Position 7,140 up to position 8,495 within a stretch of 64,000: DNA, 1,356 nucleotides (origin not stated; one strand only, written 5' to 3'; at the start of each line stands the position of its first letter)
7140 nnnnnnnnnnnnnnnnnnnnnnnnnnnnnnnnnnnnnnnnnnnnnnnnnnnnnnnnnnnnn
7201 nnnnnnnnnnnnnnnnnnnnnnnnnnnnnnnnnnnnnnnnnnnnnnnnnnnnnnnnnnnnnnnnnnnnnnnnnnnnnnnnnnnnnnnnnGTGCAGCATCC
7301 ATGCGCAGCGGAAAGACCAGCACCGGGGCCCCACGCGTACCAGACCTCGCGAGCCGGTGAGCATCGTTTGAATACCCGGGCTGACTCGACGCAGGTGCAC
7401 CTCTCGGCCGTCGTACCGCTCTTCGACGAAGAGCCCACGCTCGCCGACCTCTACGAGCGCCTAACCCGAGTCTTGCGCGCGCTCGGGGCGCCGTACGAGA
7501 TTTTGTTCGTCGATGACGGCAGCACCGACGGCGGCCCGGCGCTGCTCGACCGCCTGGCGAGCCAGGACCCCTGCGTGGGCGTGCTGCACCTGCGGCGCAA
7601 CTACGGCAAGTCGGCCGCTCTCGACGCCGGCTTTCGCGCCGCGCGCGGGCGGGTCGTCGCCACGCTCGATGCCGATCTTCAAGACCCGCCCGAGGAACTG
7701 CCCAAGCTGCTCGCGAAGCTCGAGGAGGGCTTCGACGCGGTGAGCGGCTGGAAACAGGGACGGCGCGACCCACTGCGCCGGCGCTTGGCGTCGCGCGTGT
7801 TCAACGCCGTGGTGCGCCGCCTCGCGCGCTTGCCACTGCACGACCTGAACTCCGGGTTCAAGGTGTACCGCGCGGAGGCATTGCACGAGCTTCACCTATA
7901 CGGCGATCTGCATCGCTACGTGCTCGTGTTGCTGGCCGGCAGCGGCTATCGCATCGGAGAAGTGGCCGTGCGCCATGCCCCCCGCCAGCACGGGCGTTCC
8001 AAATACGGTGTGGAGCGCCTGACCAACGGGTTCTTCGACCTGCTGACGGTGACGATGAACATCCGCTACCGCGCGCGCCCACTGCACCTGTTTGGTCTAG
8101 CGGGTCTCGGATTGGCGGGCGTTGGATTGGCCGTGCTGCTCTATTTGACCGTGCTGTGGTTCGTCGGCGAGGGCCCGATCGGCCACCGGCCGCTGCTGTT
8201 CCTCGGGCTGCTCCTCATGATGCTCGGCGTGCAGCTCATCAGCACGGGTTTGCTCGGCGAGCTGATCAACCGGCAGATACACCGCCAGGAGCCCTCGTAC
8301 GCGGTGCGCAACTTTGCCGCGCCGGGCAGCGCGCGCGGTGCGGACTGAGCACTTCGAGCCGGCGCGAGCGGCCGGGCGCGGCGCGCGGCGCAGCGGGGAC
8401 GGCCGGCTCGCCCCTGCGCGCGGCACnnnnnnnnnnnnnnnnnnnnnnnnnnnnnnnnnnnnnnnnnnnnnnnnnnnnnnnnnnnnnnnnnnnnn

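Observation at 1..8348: Candidate undescribed envelope head-group / lipid-glycosylation pathway: aminotransferase - Gfo/Idh/MocA - NT-like/CDP-alcohol phosphatidyltransferase - flippase-like - YdjC deacetylase, converging on a GT-C transferase and followed by a polyprenyl-P GT2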

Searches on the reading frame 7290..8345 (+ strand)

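Call 5: search_protein_families(library=pfam, proteins=[window:7290-8345:+], max_evalue=0.01)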
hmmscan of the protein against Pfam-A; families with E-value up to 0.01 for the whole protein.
window:7290-8345:+ (352 aa): 3 families
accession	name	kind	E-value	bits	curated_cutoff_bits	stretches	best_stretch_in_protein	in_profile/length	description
PF00535.33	Glycos_transf_2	-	2.3e-33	116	23.3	1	39-200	1-166/168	Glycosyl transferase family 2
PF13641.12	Glyco_tranf_2_3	-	0.0026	18.3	27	1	38-159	3-127/230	Glycosyltransferase like family 2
PF13704.12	Glyco_tranf_2_4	-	0.0049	17.8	27.5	0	57-129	9-81/98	Glycosyl transferase family 2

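Call 6: search_protein_families(library=ncbifam, proteins=[window:7290-8345:+], max_evalue=0.01)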
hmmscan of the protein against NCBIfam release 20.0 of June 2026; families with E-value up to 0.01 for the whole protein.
window:7290-8345:+ (352 aa): 19 families
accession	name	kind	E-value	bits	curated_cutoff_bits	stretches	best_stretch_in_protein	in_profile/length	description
NF007986.1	PRK10714.1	equivalog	3.6e-53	180.6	529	1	37-339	7-308/316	undecaprenyl-phosphate 4-deoxy-4-formamido-L-arabinose transferase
NF047588.1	GlcsyltransPgfSStrep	equivalog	2.8e-38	131.9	500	1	37-329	2-290/308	glycosyltransferase PgfS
TIGR04182.1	glyco_TIGR04182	equivalog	6.5e-20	71.7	325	1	40-333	4-288/293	S-layer glycoprotein N-glycosyltransferase AglJ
TIGR03937.1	PgaC_IcaA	equivalog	1.5e-13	50.5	422.3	1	28-129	37-135/407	poly-beta-1,6-N-acetyl-D-glucosamine synthase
TIGR03965.1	mycofact_glyco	equivalog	7.7e-12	44.8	280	1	35-146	73-181/467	mycofactocin biosynthesis glycosyltransferase MftF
NF007482.0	PRK10073.1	equivalog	5.1e-11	42.2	423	1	33-141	3-107/334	glycosyltransferase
NF041391.1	DPhHxTase_Halo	equivalog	2.5e-10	39.7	375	1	70-232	26-186/213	dolichyl-phosphate hexose transferase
NF047683.1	TeichurnBiosyTuaG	equivalog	1.8e-09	37.6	400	1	57-144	24-111/252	teichuronic acid biosynthesis protein TuaG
NF058614.1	PPMAGASynPpgS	equivalog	8.8e-09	35.1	370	1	41-228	5-195/226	polyprenyl-phospho-N-acetylgalactosaminyl synthase PpgS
NF041875.1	EPS_EpsD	equivalog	1.7e-08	34.3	370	1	39-151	2-111/325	exopolysaccharide biosynthesis glycosyltransferase EpsD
TIGR04283.1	glyco_like_mftF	equivalog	9.5e-08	31.9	182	1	38-139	1-92/221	TIGR04283 family arsenosugar biosynthesis glycosyltransferase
NF010496.0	PRK13915.1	equivalog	2.8e-07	29.9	262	1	33-141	28-139/307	glucosyl-3-phosphoglycerate synthase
TIGR04242.1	nodulat_NodC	equivalog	0.00045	19.3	550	1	34-145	46-157/395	chitooligosaccharide synthase NodC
NF045692.1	OglycostaseCruG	equivalog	0.00048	19.2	600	1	37-152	42-161/386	2'-O-glycosyltransferase CruG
NF038302.1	EPS_HpsE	equivalog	0.0044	16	300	1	37-129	2-96/307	hormogonium polysaccharide biosynthesis glycosyltransferase HpsE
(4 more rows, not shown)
